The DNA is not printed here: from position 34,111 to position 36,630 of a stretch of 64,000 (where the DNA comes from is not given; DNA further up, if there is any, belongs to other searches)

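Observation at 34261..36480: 739-aa secreted vWA/MIDAS protein heading the pilus operon: candidate PilY1-like tip adhesin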

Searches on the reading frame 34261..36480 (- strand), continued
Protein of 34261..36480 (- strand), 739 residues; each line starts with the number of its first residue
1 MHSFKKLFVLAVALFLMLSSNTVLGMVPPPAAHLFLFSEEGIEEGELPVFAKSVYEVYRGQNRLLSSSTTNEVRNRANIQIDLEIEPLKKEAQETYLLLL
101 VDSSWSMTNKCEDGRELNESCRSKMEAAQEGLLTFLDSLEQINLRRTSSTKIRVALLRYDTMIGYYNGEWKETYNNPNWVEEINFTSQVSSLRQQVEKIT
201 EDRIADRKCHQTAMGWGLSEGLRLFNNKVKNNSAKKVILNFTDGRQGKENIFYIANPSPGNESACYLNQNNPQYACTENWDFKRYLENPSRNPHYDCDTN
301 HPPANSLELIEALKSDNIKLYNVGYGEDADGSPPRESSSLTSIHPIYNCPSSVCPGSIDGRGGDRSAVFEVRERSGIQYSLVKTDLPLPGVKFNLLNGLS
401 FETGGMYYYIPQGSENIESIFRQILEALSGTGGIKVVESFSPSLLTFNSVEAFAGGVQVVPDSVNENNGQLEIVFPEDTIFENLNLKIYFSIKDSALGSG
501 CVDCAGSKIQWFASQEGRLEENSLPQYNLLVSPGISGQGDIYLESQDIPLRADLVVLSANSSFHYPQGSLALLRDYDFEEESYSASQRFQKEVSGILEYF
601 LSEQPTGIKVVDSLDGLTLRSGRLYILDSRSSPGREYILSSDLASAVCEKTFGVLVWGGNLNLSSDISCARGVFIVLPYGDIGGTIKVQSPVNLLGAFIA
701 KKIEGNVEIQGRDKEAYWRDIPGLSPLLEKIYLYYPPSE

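Call 31: find_related_loci(query=A3, collection=genome_contigs, flank=8000)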
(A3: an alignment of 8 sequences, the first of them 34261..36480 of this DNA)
Query A3 (739 aa) in genome_contigs; peptide patterns used: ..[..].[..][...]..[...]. (x = any residue, [..] = any of these).
14 stretches matched a pattern, but none encodes a relative of the query by tblastn (E <= 1e-3).

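Call 32: find_related_loci(query=A3, collection=metagenome_contigs, flank=8000)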
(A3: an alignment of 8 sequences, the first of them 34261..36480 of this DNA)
Query A3 (739 aa) in metagenome_contigs; peptide patterns used: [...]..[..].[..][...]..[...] (x = any residue, [..] = any of these).
107 stretches matched a pattern; 4 encode a relative of the query (tblastn E <= 1e-3); 4 distinct loci.
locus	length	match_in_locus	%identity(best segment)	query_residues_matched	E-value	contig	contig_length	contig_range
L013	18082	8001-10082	25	4-737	3e-23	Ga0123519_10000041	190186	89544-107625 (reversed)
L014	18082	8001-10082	25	4-737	3e-23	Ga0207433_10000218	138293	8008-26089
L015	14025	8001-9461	24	308-737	4e-19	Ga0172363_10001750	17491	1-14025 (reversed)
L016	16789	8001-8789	22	297-527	1e-8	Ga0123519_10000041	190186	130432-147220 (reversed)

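Call 37: search_protein_families(library=pfam, proteins=[P0006, P0007, P0008, P0009, P0004, P0005, L016:7299-8954:+, L015:7263-9467:+], max_evalue=0.1)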
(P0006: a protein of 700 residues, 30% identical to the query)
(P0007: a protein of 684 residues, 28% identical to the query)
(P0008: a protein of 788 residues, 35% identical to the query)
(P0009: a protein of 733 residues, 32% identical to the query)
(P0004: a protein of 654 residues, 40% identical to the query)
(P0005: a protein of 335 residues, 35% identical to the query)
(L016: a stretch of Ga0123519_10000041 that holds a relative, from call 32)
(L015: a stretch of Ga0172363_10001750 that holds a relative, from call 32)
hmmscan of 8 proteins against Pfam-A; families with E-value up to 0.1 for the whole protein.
P0006 (700 aa): 2 families
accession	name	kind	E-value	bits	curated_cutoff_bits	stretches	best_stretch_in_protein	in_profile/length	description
PF00092.34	VWA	-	3.4e-12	47.4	23.8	1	95-271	1-147/174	von Willebrand factor type A domain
PF13519.12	VWA_2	-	4.7e-06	27.6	27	1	96-224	1-106/107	von Willebrand factor type A domain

P0007 (684 aa): 3 families
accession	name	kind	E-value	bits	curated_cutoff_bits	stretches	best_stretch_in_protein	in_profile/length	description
PF00092.34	VWA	-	3.3e-10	40.9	23.8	1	121-247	22-142/174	von Willebrand factor type A domain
PF13519.12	VWA_2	-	7.8e-07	30.1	27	1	124-215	25-106/107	von Willebrand factor type A domain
PF24051.1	DUF7355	-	0.067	13.6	27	0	518-562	19-63/93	Domain of unknown function (DUF7355)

P0008 (788 aa): 0 families

P0009 (733 aa): 1 family
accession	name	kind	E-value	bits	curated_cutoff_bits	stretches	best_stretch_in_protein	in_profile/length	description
PF13519.12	VWA_2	-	0.0013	19.8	27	1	95-234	1-106/107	von Willebrand factor type A domain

P0004 (654 aa): 0 families

P0005 (335 aa): 0 families

L016:7299-8954:+ (551 aa): 2 families
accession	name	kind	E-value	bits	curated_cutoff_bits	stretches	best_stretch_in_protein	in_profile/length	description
PF00092.34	VWA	-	1.5e-12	48.5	23.8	1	94-268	1-144/174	von Willebrand factor type A domain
PF13519.12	VWA_2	-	9.3e-06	26.7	27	1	96-234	2-106/107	von Willebrand factor type A domain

L015:7263-9467:+ (734 aa): 1 family
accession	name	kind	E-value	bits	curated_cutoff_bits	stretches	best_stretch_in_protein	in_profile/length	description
PF13519.12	VWA_2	-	0.00057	20.9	27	1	96-235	1-106/107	von Willebrand factor type A domain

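Call 43: predict_structure(alignment_id=A2)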
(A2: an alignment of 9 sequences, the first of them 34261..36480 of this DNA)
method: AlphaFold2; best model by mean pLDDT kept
length: 739 residues; sequences in the alignment: 9
mean_pLDDT: 66.4   pTM: 0.54
mean pLDDT of the five models: 66.4, 66.4, 65.5, 64.0, 62.5
residues with pLDDT >= 90: 35; 70-90: 367; 50-70: 160; < 50: 177
segments of 3 or more residues with pLDDT < 50: 1-7, 16-45, 163-165, 204-211, 247-277, 293-299, 348-363, 389-391, 515-518, 533-584, 711-716, 735-739
pLDDT, mean of each block of 10 residues (from residue 1): 47 48 29 25 51 85 83 84 86 85 73 73 78 82 82 80 50 61 78 76 44 72 87 85 58 38 40 48 58 49 75 89 72 53 53 44 57 75 59 72 79 65 69 86 89 72 84 82 86 80 80 55 79 36 28 34 32 34 52 76 80 82 87 83 79 87 84 79 78 70 60 49 68 46
secondary structure, 60 per line:
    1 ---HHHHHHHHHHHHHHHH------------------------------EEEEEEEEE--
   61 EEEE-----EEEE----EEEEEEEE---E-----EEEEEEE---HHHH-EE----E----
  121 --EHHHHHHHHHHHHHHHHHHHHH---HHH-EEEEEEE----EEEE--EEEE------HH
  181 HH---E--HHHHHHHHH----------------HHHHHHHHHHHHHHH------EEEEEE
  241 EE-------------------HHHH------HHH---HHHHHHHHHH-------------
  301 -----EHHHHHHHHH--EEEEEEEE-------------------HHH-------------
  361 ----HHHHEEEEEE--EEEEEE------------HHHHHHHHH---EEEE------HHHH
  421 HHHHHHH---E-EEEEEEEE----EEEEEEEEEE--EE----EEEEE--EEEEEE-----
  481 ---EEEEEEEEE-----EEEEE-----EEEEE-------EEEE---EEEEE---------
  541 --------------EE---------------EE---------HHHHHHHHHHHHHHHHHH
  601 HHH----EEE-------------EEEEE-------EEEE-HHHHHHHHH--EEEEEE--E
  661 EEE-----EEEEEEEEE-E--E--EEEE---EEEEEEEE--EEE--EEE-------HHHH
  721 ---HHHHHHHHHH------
elements in order (helices of 4 or more, strands of 3 or more residues): H4-19 E50-58 E61-64 E70-73 E78-85 E95-101 H105-108 H124-144 E152-158 E163-166 E169-172 H179-182 H189-197 H214-228 E235-242 H262-265 H278-287 H307-315 E318-325 H365-368 E369-374 E377-382 H395-403 E407-410 H417-427 E433-440 E445-454 E463-467 E470-475 E484-492 E498-502 E508-512 E520-523 E527-531 H583-603 E608-610 E624-628 E636-639 H641-649 E652-657 E660-663 E669-677 E685-688 E692-699 E702-704 E707-709 H717-720 H724-733

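Call 46: fold_search(model_id=the predicted structure, library=pdb)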
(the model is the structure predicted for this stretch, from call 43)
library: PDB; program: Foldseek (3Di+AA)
matches with E <= 10: 952; with E <= 0.001: 84
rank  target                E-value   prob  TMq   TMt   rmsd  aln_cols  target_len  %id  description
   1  7w6b                  1.3e-12  1.00  0.28  0.27  12.2       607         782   12  Crystal Structure of PitA from pilus islet-2 of Streptococcus oralis (released 2022-06-01)
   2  4fx5                  1.5e-12  1.00  0.28  0.42   9.7       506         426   11  von Willebrand factor type A from Catenulispora acidiphila (released 2012-07-18)
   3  6to1                  1.4e-10  1.00  0.20  0.25  17.4       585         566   10  Crystal structure of three N-terminal domains of the type V pili tip protein Mfa5 from Porphyromonas gingivalis (released 2020-12-02)
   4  6m3y                  1.7e-10  1.00  0.23  0.21  12.5       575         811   10  Crystal structure of pilus adhesin, SpaC from Lactobacillus rhamnosus GG - open conformation (released 2020-07-29)
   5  6m48_B                4.2e-10  1.00  0.23  0.21  13.7       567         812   11  Crystal structure of pilus adhesin, SpaC from Lactobacillus rhamnosus GG - P21212 form (released 2020-07-29)
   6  2vc2_B                4.5e-10  1.00  0.21  0.32  16.9       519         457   12  Re-refinement of Integrin AlphaIIbBeta3 Headpiece Bound to Antagonist L-739758 (released 2008-09-02)
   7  6uja_B                1.7e-09  1.00  0.21  0.39  15.4       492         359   14  Integrin alpha-v beta-8 in complex with pro-TGF-beta1 (released 2020-02-05)
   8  2vdl_B                1.9e-09  1.00  0.22  0.34  16.0       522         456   12  Re-refinement of Integrin AlphaIIbBeta3 Headpiece (released 2008-09-02)
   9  3txa                  2.0e-09  1.00  0.20  0.24  25.1       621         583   12  Structural Analysis of Adhesive Tip pilin, GBS104 from Group B Streptococcus agalactiae (released 2013-03-27)
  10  3zdx_D                2.1e-09  1.00  0.22  0.33  15.5       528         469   12  Integrin alphaIIB beta3 headpiece and RGD peptide complex (released 2013-06-05)
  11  6m48_A                2.1e-09  1.00  0.24  0.23  12.5       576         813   10  Crystal structure of pilus adhesin, SpaC from Lactobacillus rhamnosus GG - P21212 form (released 2020-07-29)
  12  8tcf_B                3.6e-09  1.00  0.21  0.39  15.7       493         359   14  Integrin alpha-v beta-8 in complex with minibinder B8_BP_dsulf (released 2023-09-27)
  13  3ze2_D                4.0e-09  1.00  0.22  0.40  15.5       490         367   11  Integrin alphaIIB beta3 headpiece and RGD peptide complex (released 2013-06-05)
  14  2vdk_B                4.0e-09  1.00  0.21  0.33  16.0       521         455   11  Re-refinement of Integrin AlphaIIbBeta3 Headpiece (released 2008-09-02)
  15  9axl_B                5.8e-09  1.00  0.21  0.29  16.3       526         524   12  Structure of the semi-extended AlphaIIbBeta3 in complex with R21D10 Fab (released 2024-11-13)
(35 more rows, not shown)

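Call 56: fold_search(model_id=the predicted structure, library=pdb)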
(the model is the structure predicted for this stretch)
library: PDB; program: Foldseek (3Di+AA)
matches with E <= 10: 780; with E <= 0.001: 4
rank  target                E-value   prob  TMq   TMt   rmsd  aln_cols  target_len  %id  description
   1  6m3y                  3.2e-05  0.99  0.17  0.16  14.8       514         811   10  Crystal structure of pilus adhesin, SpaC from Lactobacillus rhamnosus GG - open conformation (released 2020-07-29)
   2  6to1                  4.2e-05  0.87  0.13  0.15  20.9       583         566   11  Crystal structure of three N-terminal domains of the type V pili tip protein Mfa5 from Porphyromonas gingivalis (released 2020-12-02)
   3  6m48_B                2.3e-04  0.98  0.18  0.17  14.2       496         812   12  Crystal structure of pilus adhesin, SpaC from Lactobacillus rhamnosus GG - P21212 form (released 2020-07-29)
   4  6m48_A                3.3e-04  0.96  0.17  0.16  15.0       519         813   12  Crystal structure of pilus adhesin, SpaC from Lactobacillus rhamnosus GG - P21212 form (released 2020-07-29)
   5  5nrm_A                4.0e-03  0.99  0.08  0.34   5.9        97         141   16  Crystal structure of the sixth cohesin from Acetivibrio cellulolyticus' scaffoldin B in complex with Cel5 dockerin S51 (released 2018-01-31)
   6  4fx5                  4.0e-03  0.69  0.14  0.22  18.9       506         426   10  von Willebrand factor type A from Catenulispora acidiphila (released 2012-07-18)
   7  4igb_B                4.5e-03  1.00  0.10  0.16   2.9        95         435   10  Crystal structure of the N-terminal domain of the Streptococcus gordonii adhesin Sgo0707 (released 2013-06-05)
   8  4igb_C                5.1e-03  1.00  0.10  0.17   2.9        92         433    9  Crystal structure of the N-terminal domain of the Streptococcus gordonii adhesin Sgo0707 (released 2013-06-05)
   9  3v10_A                6.0e-03  1.00  0.09  0.19   3.7        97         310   11  Crystal structure of the collagen binding domain of Erysipelothrix rhusiopathiae surface protein RspB (released 2012-10-24)
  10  7l0o_B                8.5e-03  1.00  0.09  0.14   3.5       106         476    9  Streptococcus gordonii C123 Domain(s)-Structural and Functional Analysis (released 2021-09-08)
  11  2vn6_A                1.1e-02  0.98  0.08  0.33   5.6        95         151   19  The Clostridium cellulolyticum dockerin displays a dual binding mode for its cohesin partner (released 2008-05-13)
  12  3v10_B                1.2e-02  0.99  0.09  0.19   5.2       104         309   10  Crystal structure of the collagen binding domain of Erysipelothrix rhusiopathiae surface protein RspB (released 2012-10-24)
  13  6kge_A                1.3e-02  0.99  0.08  0.37   5.1        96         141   22  Crystal structure of CaDoc0917(R16D)-CaCohA2 complex at pH 5.5 (released 2020-07-08)
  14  2vn5_C                1.4e-02  0.99  0.09  0.35   5.5        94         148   18  The Clostridium cellulolyticum dockerin displays a dual binding mode for its cohesin partner (released 2008-05-20)
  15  9m00_A                1.5e-02  1.00  0.09  0.20   3.8        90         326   13  Crystal Structure of the Basal pilin EbpB from Enterococcus faecalis with a partially disordered N-terminal domain. (released 2025-07-16)
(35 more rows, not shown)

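Call 75: fold_search(model_id=the predicted structure, library=viral)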
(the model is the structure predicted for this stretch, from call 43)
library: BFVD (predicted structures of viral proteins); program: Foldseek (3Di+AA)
matches with E <= 10: 645; with E <= 0.001: 16
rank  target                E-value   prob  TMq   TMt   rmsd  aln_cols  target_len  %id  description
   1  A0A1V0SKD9            1.1e-11  1.00  0.28  0.43   7.6       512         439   11  VWFA domain-containing protein [Klosneuvirus KNV1]
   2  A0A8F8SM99            8.6e-11  1.00  0.27  0.39  10.1       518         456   10  (no name in the UniProt tables at hand)
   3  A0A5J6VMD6            2.0e-09  1.00  0.28  0.39  14.8       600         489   10  VWFA domain-containing protein [Megaviridae environmental sample]
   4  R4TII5                2.4e-09  1.00  0.24  0.23  20.5       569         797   12  (no name in the UniProt tables at hand)
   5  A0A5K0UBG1            1.2e-08  1.00  0.26  0.39  10.7       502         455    9  VWA-like protein [Yasminevirus sp. GU-2018]
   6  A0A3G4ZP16            4.3e-08  1.00  0.26  0.24  19.7       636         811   10  Uncharacterized protein [Terrestrivirus sp.]
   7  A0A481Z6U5            1.6e-07  1.00  0.25  0.38  10.0       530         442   14  von willebrand factor type A domain protein [Pithovirus LCPAC302]
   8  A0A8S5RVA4            1.6e-07  1.00  0.16  0.17  41.4       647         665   10  LPXTG cell wall anchor motif domain protein [Siphoviridae sp. ctHip2]
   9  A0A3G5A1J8            2.2e-07  1.00  0.23  0.32  13.6       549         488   12  VWFA domain-containing protein [Harvfovirus sp.]
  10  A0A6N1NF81            1.0e-06  1.00  0.23  0.22  10.0       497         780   10  Uncharacterized protein [Tupanvirus deep ocean]
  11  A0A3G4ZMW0            1.2e-06  1.00  0.21  0.20  10.0       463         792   11  Uncharacterized protein [Terrestrivirus sp.]
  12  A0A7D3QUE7            1.2e-05  1.00  0.24  0.22   9.5       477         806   10  Inter-alpha-trypsin inhibitor family protein [Fadolivirus FV1/VV64]
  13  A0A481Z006            2.1e-05  1.00  0.21  0.17  15.1       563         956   10  von willebrand factor type A domain protein [Marseillevirus LCMAC202]
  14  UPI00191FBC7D         1.4e-04  1.00  0.22  0.55   6.1       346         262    8  (no name look-up for this kind of identifier)
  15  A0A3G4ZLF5            4.3e-04  1.00  0.16  0.30   8.7       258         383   14  VWFA domain-containing protein [Terrestrivirus sp.]
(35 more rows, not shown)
